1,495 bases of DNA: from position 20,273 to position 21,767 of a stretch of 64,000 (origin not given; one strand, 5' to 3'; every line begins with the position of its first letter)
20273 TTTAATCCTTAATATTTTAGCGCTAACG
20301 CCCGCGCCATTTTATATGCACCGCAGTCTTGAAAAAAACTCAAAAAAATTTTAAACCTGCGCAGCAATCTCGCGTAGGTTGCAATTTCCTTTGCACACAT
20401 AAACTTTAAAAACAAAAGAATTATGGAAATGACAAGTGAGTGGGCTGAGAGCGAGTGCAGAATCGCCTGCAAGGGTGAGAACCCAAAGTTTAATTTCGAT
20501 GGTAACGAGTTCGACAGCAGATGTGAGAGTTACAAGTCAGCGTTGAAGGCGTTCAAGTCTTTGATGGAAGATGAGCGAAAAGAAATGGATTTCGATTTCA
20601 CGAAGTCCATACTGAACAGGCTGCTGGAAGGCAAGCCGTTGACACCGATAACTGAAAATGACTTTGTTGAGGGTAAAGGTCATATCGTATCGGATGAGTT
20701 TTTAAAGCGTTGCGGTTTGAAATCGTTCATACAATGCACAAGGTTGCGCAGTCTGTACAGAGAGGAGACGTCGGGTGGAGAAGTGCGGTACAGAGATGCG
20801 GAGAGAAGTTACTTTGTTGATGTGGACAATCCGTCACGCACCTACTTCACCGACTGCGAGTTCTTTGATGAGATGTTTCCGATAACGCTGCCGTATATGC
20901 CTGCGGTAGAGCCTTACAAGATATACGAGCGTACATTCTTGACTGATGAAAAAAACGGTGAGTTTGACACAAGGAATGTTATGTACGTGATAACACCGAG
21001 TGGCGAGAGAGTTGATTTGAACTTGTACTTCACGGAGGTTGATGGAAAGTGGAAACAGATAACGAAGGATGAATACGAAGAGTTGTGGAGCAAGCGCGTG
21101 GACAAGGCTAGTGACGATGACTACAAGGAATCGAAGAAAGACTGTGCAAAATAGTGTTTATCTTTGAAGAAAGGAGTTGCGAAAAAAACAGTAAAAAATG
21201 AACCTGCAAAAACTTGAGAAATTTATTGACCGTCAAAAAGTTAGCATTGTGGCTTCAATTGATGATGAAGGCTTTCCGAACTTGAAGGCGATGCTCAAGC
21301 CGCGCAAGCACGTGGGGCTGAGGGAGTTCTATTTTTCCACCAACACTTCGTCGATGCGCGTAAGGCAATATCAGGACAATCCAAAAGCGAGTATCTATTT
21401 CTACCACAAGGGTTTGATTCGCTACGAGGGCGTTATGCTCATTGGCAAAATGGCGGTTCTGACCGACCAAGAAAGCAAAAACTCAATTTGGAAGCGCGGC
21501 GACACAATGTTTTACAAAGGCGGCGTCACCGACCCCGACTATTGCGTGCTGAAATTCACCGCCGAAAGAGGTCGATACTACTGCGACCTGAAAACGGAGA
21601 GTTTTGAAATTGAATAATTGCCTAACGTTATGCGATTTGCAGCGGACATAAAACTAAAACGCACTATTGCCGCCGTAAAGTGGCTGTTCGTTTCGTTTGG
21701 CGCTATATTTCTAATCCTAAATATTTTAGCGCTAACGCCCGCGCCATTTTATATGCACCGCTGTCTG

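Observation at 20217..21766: Second repeat-bounded cassette: a truncated 5' copy of the DUF218 gene lies 1.4 kb upstream of the intact gene, enclosing two accessory genes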

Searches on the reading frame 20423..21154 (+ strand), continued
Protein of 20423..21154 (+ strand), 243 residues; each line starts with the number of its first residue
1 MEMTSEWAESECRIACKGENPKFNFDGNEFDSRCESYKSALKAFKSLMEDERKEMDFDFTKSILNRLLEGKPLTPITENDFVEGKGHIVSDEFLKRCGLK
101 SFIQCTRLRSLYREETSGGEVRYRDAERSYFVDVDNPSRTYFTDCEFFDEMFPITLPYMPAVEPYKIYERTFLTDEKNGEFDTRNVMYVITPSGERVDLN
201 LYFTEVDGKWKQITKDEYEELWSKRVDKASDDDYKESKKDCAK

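Call 64: search_protein_families(library=ncbifam, proteins=[window:20423-21154:+], max_evalue=0.001)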
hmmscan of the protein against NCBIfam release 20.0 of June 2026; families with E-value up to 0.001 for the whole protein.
window:20423-21154:+ (243 aa): 0 families

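Call 96: predict_structure(alignment_id=A8)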
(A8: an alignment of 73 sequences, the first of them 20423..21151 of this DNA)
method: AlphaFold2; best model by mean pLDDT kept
length: 243 residues; sequences in the alignment: 73
mean_pLDDT: 88.9   pTM: 0.75
mean pLDDT of the five models: 88.9, 87.4, 86.6, 86.3, 85.3
residues with pLDDT >= 90: 169; 70-90: 53; 50-70: 19; < 50: 2
segments of 3 or more residues with pLDDT < 50: none
pLDDT, mean of each block of 10 residues (from residue 1): 82 95 93 92 86 77 89 95 80 93 94 95 95 93 88 95 95 91 96 96 93 97 82 54 48
secondary structure, 60 per line:
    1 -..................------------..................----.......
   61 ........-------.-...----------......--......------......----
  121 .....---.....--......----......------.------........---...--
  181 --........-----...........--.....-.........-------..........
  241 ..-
elements in order: H2-19 H32-49 H54-68 H91-96 E99-104 E111-116 E121-125 E129-133 E136-141 H146-151 E165-172 E183-190 E196-206 E209-213 H215-223 H231-242

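Call 99: fold_search(model_id=the predicted structure, library=pdb)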
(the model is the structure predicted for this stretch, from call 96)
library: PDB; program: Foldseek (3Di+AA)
matches with E <= 10: 535; with E <= 0.001: 0
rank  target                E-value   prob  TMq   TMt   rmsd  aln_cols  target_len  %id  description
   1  2o26_U                1.8e-01  0.06  0.10  0.09  13.3       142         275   17  Structure of a class III RTK signaling assembly (released 2007-03-13)
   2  6do3_B                1.9e-01  0.13  0.14  0.11  13.1       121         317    8  KLHDC2 ubiquitin ligase in complex with SelK C-end degron (released 2018-12-19)
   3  8sh2_D                2.8e-01  0.11  0.14  0.09  12.4       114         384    9  KLHDC2 in complex with EloB and EloC (released 2024-01-03)
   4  1lom                  3.0e-01  0.09  0.12  0.25  15.1       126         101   10  CYANOVIRIN-N DOUBLE MUTANT P51S S52P (released 2002-06-26)
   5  4d4q_A                3.2e-01  0.11  0.11  0.09  14.2       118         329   13  Crystal Structure of Kti13/AtS1 (released 2015-01-14)
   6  2e9w_B                3.4e-01  0.03  0.09  0.06  13.1       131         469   12  Crystal structure of the extracellular domain of Kit in complex with stem cell factor (SCF) (released 2007-08-07)
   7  9bc9_A                3.6e-01  0.07  0.14  0.12  16.4       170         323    9  Structure of KLHDC2 bound to SJ10278 (released 2024-11-06)
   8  6oyc_A                3.6e-01  0.04  0.11  0.07  17.3       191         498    8  Glycosylation Associate Protein (Gap123) complex from Streptococcus agalactiae (released 2020-05-20)
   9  8uxs_B                3.8e-01  0.11  0.13  0.11  13.0       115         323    6  KLHDC2 ubiquitin ligase in complex with a novel small-molecule (released 2024-07-10)
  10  4ci8_A                3.8e-01  0.06  0.14  0.07  13.7       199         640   11  Crystal structure of the tandem atypical beta-propeller domain of EML1 (released 2014-04-16)
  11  6do4_A                4.1e-01  0.10  0.14  0.11  13.0       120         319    7  KLHDC2 ubiquitin ligase in complex with SelS C-end degron (released 2018-12-19)
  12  4d4p_G                4.3e-01  0.10  0.12  0.08  14.2       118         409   13  Crystal Structure of the Kti11 Kti13 heterodimer Spacegroup P65 (released 2015-01-14)
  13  8ebm_B                4.3e-01  0.09  0.14  0.11  12.6       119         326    9  Structure of KLHDC2 substrate binding domain bound to KLHDC2's C-degron mimic (released 2023-02-22)
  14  8uxs_A                4.6e-01  0.10  0.13  0.11  13.0       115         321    6  KLHDC2 ubiquitin ligase in complex with a novel small-molecule (released 2024-07-10)
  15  8pif_A                4.9e-01  0.10  0.13  0.11  11.5       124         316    9  Fragment 12 in complex with KLHDC2 (released 2023-07-12)
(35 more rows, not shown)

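Call 100: fold_search(model_id=the predicted structure, library=viral)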
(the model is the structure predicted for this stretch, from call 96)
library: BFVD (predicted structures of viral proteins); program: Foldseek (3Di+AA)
matches with E <= 10: 546; with E <= 0.001: 3
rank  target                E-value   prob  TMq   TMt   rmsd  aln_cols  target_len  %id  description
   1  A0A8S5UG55            1.3e-06  1.00  0.40  0.44   5.3       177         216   19  Uncharacterized protein [Myoviridae sp. ctshb19]
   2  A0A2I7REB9            1.3e-05  1.00  0.45  0.55   8.1       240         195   12  (no name in the UniProt tables at hand)
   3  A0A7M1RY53            1.0e-04  1.00  0.36  0.34  11.8       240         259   10  Uncharacterized protein [uncultured phage cr11_1]
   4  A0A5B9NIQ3            1.8e-02  0.72  0.14  0.22  14.7       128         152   11  Uncharacterized protein [Erwinia phage vB_EamM_TropicalSun]
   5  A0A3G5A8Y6            6.3e-02  0.06  0.11  0.06  21.8       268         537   13  Uncharacterized protein [Hyperionvirus sp.]
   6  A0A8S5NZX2            1.4e-01  0.20  0.12  0.18   9.0        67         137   15  Uncharacterized protein [Myoviridae sp. ctLnO19]
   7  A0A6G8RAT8            1.5e-01  0.08  0.12  0.15  17.1       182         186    9  DNA polymerase beta subunit [Salmonella phage rivia]
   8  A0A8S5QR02            1.6e-01  0.04  0.10  0.11  19.6       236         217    9  Transcription factor IIS-like protein [Siphoviridae sp. ct8LX107]
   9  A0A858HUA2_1          2.1e-01  0.04  0.09  0.03  26.0       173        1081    9  (no name in the UniProt tables at hand)
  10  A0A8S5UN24            2.6e-01  0.05  0.12  0.09  19.3       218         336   12  NTP-PPase-like protein [Siphoviridae sp. ctzr51]
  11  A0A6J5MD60            2.8e-01  0.08  0.12  0.05  19.6       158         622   13  Archaeal primase DnaG/twinkle, TOPRIM domain [uncultured Caudovirales phage]
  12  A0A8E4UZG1            2.8e-01  0.06  0.14  0.06  19.2       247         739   12  (no name in the UniProt tables at hand)
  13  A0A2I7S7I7            2.8e-01  0.04  0.12  0.05  21.2       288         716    9  (no name in the UniProt tables at hand)
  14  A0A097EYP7            3.6e-01  0.15  0.10  0.15   9.9        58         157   24  Uncharacterized protein [Mycobacterium phage Carcharodon]
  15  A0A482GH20            3.8e-01  0.09  0.12  0.04  13.9       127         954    9  (no name in the UniProt tables at hand)
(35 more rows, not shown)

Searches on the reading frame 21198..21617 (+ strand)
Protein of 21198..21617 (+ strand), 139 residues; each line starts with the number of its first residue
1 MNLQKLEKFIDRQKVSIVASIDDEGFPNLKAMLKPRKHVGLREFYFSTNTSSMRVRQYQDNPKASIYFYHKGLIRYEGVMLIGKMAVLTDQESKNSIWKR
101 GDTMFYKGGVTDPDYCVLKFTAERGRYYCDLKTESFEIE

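Call 6: search_protein_families(library=pfam, proteins=[window:21198-21617:+], max_evalue=0.1)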
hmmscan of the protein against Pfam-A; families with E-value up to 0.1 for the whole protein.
window:21198-21617:+ (139 aa): 2 families
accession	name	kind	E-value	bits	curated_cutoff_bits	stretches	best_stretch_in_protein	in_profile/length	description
PF01243.27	PNPOx_N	-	4.6e-15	56.5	28.1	1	4-129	3-120/120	Pyridoxamine 5'-phosphate oxidase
PF16242.11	Pyrid_ox_like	-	1.8e-10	40.9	28.8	1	4-128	4-125/149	Pyridoxamine 5'-phosphate oxidase like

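Call 28: search_protein_families(library=phrogs, proteins=[window:21198-21617:+], max_evalue=0.01)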
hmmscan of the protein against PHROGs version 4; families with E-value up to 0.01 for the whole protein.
window:21198-21617:+ (139 aa): 1 family
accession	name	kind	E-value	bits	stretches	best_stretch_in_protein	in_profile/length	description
phrog_12237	-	unknown function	7.4e-05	23.7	1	14-96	17-98/141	-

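Call 64: search_protein_families(library=ncbifam, proteins=[window:21198-21617:+], max_evalue=0.001)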
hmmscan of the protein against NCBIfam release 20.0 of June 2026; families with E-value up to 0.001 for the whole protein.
window:21198-21617:+ (139 aa): 2 families
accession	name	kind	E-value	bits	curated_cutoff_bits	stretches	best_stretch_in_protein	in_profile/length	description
NF004231.0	PRK05679.1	subfamily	8.8e-08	31.8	129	1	17-95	49-123/213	pyridoxal 5'-phosphate synthase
TIGR00558.3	pdxH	equivalog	1.4e-06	28.1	180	1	12-95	20-99/190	pyridoxamine 5'-phosphate oxidase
